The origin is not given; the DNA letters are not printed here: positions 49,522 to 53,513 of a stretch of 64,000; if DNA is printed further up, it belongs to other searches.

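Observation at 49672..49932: TRAP (MtrB) homolog wedged between dnaE and pyk and overlapping the pyk start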

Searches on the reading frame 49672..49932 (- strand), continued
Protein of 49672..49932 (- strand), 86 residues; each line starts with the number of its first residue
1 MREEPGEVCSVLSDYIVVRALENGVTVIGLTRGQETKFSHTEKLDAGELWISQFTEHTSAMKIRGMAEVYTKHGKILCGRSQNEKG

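Call 11: find_encoding_contigs(protein=window:49672-49932:-, flank=10000, max_places=4)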
Protein window:49672-49932:- (86 aa): 23 contigs read that carry it; 4 places shown.
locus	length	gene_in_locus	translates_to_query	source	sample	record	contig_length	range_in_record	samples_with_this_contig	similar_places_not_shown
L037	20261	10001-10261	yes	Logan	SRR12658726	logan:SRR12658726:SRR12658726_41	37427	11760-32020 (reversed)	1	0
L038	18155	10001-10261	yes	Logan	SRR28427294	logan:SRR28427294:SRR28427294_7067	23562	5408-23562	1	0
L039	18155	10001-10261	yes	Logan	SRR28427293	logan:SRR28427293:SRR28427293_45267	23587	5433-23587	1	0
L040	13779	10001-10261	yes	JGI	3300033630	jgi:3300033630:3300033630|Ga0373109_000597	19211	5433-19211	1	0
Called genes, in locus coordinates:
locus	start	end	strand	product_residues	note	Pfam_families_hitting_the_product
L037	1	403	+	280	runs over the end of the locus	PF17827:PrmC_N, PF05175:MTS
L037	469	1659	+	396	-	PF00890:FAD_binding_2 (weak), PF01266:DAO (faint), PF01946:Thi4 (faint), PF07992:Pyr_redox_2, PF12831:FAD_oxidored (weak), PF13450:NAD_binding_8, PF13738:Pyr_redox_3, PF00070:Pyr_redox, +1 more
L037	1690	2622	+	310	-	PF00294:PfkB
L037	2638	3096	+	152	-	PF00571:CBS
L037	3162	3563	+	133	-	PF01451:LMWPc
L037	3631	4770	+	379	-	PF01435:Peptidase_M48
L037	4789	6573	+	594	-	PF05496:RuvB_N (faint), PF13177:DNA_pol3_delta2, PF00004:AAA, PF22608:DNAX_ATPase_lid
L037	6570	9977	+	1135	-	PF02811:PHP, PF07733:DNA_pol3_alpha, PF17657:DNA_pol3_finger, PF14579:HHH_6, PF01336:tRNA_anti-codon (weak)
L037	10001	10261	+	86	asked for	PF02081:TrpBP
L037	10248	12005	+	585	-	PF00224:PK, PF02887:PK_C, PF00391:PEP-utilizers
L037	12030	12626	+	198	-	PF00293:NUDIX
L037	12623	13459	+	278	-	PF01261:AP_endonuc_2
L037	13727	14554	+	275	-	PF19293:CdaA_N, PF02457:DAC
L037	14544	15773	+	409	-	PF07949:YbbR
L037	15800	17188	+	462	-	PF02878:PGM_PMM_I, PF02879:PGM_PMM_II, PF02880:PGM_PMM_III, PF00408:PGM_PMM_IV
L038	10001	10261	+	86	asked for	PF02081:TrpBP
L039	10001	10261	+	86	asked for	PF02081:TrpBP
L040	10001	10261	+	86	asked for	PF02081:TrpBP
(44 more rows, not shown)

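Call 34: find_encoding_contigs(protein=P0017, flank=10000, max_places=1)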
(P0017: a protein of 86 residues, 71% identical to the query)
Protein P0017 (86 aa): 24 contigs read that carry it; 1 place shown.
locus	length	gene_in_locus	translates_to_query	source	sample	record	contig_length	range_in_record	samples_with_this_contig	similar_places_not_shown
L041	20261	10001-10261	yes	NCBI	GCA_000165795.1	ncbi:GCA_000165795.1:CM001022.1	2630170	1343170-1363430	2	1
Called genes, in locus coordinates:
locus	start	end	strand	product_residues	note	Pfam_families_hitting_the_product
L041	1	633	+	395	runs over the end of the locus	PF00890:FAD_binding_2 (faint), PF01266:DAO (faint), PF03486:HI0933_like (faint), PF07992:Pyr_redox_2, PF12831:FAD_oxidored (weak), PF13450:NAD_binding_8 (weak), PF13738:Pyr_redox_3, PF00070:Pyr_redox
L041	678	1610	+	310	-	PF00294:PfkB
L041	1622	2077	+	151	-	PF00571:CBS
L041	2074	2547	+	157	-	PF01451:LMWPc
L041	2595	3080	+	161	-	PF02561:FliS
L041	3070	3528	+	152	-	PF05130:FlgN (weak)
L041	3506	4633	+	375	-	PF01435:Peptidase_M48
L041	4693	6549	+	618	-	PF13177:DNA_pol3_delta2, PF00004:AAA, PF21960:RCF1-5-like_lid (weak), PF22608:DNAX_ATPase_lid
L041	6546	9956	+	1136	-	PF02811:PHP, PF07733:DNA_pol3_alpha, PF17657:DNA_pol3_finger, PF14579:HHH_6, PF01336:tRNA_anti-codon (faint)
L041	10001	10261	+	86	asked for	PF02081:TrpBP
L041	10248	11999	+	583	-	PF00224:PK, PF03328:HpcH_HpaI (weak), PF02887:PK_C, PF00391:PEP-utilizers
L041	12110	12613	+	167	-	PF00293:NUDIX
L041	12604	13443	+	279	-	PF01261:AP_endonuc_2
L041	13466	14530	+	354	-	PF01168:Ala_racemase_N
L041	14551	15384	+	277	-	PF19293:CdaA_N, PF02457:DAC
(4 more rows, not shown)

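Call 35: find_encoding_contigs(protein=P0113, flank=10000, max_places=1)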
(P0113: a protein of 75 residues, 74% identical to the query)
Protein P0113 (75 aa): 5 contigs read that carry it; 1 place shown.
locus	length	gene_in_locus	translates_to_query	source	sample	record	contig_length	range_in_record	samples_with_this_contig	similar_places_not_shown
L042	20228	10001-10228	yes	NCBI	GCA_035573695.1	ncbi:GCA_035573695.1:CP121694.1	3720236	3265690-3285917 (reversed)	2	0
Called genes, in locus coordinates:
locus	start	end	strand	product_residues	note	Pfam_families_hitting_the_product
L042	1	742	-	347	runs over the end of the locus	PF12974:Phosphonate-bd, PF16868:NMT1_3, PF09084:NMT1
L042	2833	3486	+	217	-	-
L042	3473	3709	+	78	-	PF00269:SASP (weak)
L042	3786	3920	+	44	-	-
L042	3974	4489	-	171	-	PF26347:YtrI_C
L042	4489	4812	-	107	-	PF14034:Spore_YtrH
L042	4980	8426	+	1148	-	PF02811:PHP, PF07733:DNA_pol3_alpha, PF17657:DNA_pol3_finger, PF14579:HHH_6, PF01336:tRNA_anti-codon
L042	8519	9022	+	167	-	PF04608:PgpA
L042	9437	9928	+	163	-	PF01467:CTP_transf_like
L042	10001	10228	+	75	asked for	PF02081:TrpBP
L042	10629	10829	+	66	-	-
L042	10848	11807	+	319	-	PF00365:PFK, PF01513:NAD_kinase (weak)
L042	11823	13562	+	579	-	PF00224:PK, PF02887:PK_C, PF00391:PEP-utilizers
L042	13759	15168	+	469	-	PF00682:HMGL-like, PF02436:PYC_OADA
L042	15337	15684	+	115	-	-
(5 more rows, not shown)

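Call 45: predict_structure(alignment_id=A1)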
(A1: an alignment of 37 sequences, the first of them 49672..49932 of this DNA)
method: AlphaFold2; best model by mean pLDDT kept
length: 86 residues; sequences in the alignment: 37
mean_pLDDT: 82.1   pTM: 0.70
mean pLDDT of the five models: 82.1, 81.8, 78.7, 78.7, 78.5
residues with pLDDT >= 90: 45; 70-90: 19; 50-70: 16; < 50: 6
segments of 3 or more residues with pLDDT < 50: 1-3
pLDDT, mean of each block of 10 residues (from residue 1): 49 85 95 73 97 87 96 92 55
secondary structure, 60 per line:
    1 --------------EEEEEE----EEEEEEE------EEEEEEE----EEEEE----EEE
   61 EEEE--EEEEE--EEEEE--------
elements in order: E15-20 E25-31 E38-44 E49-53 E58-64 E67-71 E74-78

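Call 46: search_protein_representatives(protein=window:49672-49932:-)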
Query: 86 residues. Proteins with E-value up to 0.001 (for the whole library): 107; up to 1e-10: 62; up to 1e-30: 0. The best 107 are listed.
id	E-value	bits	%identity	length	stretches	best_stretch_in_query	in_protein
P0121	9.8e-26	105.5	63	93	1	5-83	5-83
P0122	8.9e-24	99.3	69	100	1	13-76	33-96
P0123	1.1e-23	99.0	58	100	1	2-82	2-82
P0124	7.2e-23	96.4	68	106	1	13-80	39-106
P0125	8.4e-23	96.2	55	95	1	5-81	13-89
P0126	8.9e-23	96.1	70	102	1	13-76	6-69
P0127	3.2e-22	94.3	67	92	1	12-77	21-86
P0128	4.9e-22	93.7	64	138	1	12-78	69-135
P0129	7.4e-22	93.2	66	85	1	11-75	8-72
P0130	2.2e-21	91.7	66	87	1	15-78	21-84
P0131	8.1e-21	89.9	67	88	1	13-76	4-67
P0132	8.2e-21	89.8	59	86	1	7-85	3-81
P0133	8.4e-21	89.8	69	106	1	13-76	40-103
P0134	1.3e-20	89.1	58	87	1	7-79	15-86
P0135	1.4e-20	89.1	69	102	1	13-76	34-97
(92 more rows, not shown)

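Call 49: fold_search(model_id=the predicted structure, library=pdb)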
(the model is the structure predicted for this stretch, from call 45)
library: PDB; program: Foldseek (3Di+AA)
matches with E <= 10: 859; with E <= 0.001: 41
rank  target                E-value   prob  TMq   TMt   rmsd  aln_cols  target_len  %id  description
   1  1c9s_C                9.8e-09  1.00  0.75  0.93   1.0        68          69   60  CRYSTAL STRUCTURE OF A COMPLEX OF TRP RNA-BINDING ATTENUATION PROTEIN WITH A 53-BASE SINGLE STRANDED RNA CONTAINING EL (released 1999-09-15)
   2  1qaw_C                1.3e-08  1.00  0.75  0.92   0.9        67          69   61  Regulatory Features of the TRP Operon and the Crystal Structure of the TRP RNA-Binding Attenuation Protein from Bacill (released 1999-04-16)
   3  1qaw_B                1.3e-08  1.00  0.75  0.91   0.9        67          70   61  Regulatory Features of the TRP Operon and the Crystal Structure of the TRP RNA-Binding Attenuation Protein from Bacill (released 1999-04-16)
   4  1qaw_A                1.5e-08  1.00  0.74  0.94   0.9        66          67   62  Regulatory Features of the TRP Operon and the Crystal Structure of the TRP RNA-Binding Attenuation Protein from Bacill (released 1999-04-16)
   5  1c9s_G                1.6e-08  1.00  0.75  0.91   0.9        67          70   61  CRYSTAL STRUCTURE OF A COMPLEX OF TRP RNA-BINDING ATTENUATION PROTEIN WITH A 53-BASE SINGLE STRANDED RNA CONTAINING EL (released 1999-09-15)
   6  1wap_B                1.9e-08  1.00  0.74  0.94   1.1        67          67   57  TRP RNA-BINDING ATTENUATION PROTEIN IN COMPLEX WITH L-TRYPTOPHAN (released 1995-06-03)
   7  1qaw_F                2.0e-08  1.00  0.75  0.94   1.1        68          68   60  Regulatory Features of the TRP Operon and the Crystal Structure of the TRP RNA-Binding Attenuation Protein from Bacill (released 1999-04-16)
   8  1c9s_M                2.1e-08  1.00  0.75  0.90   0.8        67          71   61  CRYSTAL STRUCTURE OF A COMPLEX OF TRP RNA-BINDING ATTENUATION PROTEIN WITH A 53-BASE SINGLE STRANDED RNA CONTAINING EL (released 1999-09-15)
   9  1c9s_L                2.2e-08  1.00  0.76  0.92   1.0        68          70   60  CRYSTAL STRUCTURE OF A COMPLEX OF TRP RNA-BINDING ATTENUATION PROTEIN WITH A 53-BASE SINGLE STRANDED RNA CONTAINING EL (released 1999-09-15)
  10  3zte_L                2.2e-08  1.00  0.75  0.91   0.9        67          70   55  Crystal Structure of the TRP RNA-Binding Attenuation Protein (TRAP) from Bacillus Licheniformis. (released 2011-10-12)
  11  2exs_B                3.6e-08  1.00  0.73  0.94   1.0        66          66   62  TRAP3 (engineered TRAP) (released 2006-08-01)
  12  3zte_A                4.3e-08  1.00  0.74  0.93   1.5        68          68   54  Crystal Structure of the TRP RNA-Binding Attenuation Protein (TRAP) from Bacillus Licheniformis. (released 2011-10-12)
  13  8r59_0                5.0e-08  1.00  0.75  0.91   1.1        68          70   59  Structure of the Co(II) triggered TRAP (S33HK35H) protein cage (levo form) (released 2024-12-25)
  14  3zte_J                5.0e-08  1.00  0.74  0.91   1.5        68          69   54  Crystal Structure of the TRP RNA-Binding Attenuation Protein (TRAP) from Bacillus Licheniformis. (released 2011-10-12)
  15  2ext_B                5.3e-08  1.00  0.73  0.94   1.0        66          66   62  TRAP4 (engineered TRAP) (released 2006-08-01)
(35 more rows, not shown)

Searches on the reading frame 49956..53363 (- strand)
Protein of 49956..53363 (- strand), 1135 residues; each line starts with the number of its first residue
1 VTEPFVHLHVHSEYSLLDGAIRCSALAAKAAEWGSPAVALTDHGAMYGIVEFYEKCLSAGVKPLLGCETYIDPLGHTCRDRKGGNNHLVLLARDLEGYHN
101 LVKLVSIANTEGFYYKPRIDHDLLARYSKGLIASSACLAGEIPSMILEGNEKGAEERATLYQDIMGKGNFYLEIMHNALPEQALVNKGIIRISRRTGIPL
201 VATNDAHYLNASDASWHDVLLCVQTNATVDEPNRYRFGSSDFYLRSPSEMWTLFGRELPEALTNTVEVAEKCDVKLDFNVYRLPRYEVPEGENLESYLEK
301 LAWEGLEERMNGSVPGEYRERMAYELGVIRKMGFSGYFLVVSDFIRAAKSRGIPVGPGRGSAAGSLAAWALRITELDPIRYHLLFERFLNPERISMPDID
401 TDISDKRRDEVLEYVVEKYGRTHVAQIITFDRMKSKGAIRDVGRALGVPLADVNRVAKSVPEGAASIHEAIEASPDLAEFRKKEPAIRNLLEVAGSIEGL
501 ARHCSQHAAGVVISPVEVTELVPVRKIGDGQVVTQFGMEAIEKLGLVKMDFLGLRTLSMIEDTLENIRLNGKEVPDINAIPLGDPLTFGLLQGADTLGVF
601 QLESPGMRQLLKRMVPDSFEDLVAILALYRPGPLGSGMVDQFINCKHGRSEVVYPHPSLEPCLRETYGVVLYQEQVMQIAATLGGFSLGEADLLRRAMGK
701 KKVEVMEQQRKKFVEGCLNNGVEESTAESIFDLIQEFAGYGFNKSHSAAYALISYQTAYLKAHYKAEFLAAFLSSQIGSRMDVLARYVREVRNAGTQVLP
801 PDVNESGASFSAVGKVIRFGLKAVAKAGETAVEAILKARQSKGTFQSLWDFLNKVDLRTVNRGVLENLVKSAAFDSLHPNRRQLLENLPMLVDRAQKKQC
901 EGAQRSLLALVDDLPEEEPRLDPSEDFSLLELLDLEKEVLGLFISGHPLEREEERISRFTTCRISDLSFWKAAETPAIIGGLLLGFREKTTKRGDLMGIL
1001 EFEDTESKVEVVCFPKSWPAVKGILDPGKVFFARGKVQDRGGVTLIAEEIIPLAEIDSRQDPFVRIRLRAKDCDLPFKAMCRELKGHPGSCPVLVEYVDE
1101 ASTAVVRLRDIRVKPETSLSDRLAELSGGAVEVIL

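Call 3: search_protein_families(library=pfam, proteins=[window:49956-53363:-], max_evalue=0.01)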
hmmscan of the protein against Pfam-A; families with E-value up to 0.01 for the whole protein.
window:49956-53363:- (1135 aa): 5 families
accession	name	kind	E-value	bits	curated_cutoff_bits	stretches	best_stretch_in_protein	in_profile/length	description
PF07733.18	DNA_pol3_alpha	-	2.3e-100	335.9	23.9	1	296-553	1-260/260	Bacterial DNA polymerase III alpha NTPase domain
PF17657.6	DNA_pol3_finger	-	1.1e-65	220.4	22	1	556-721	1-166/166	Bacterial DNA polymerase III alpha subunit finger domain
PF02811.25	PHP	-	1.1e-55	188.9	26.4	1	7-176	1-163/164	PHP domain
PF14579.12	HHH_6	-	2.4e-27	95.4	25.6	1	795-884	1-90/90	Helix-hairpin-helix motif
PF01336.31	tRNA_anti-codon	-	6.8e-07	29.6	27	1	992-1053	12-75/75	OB-fold nucleic acid binding domain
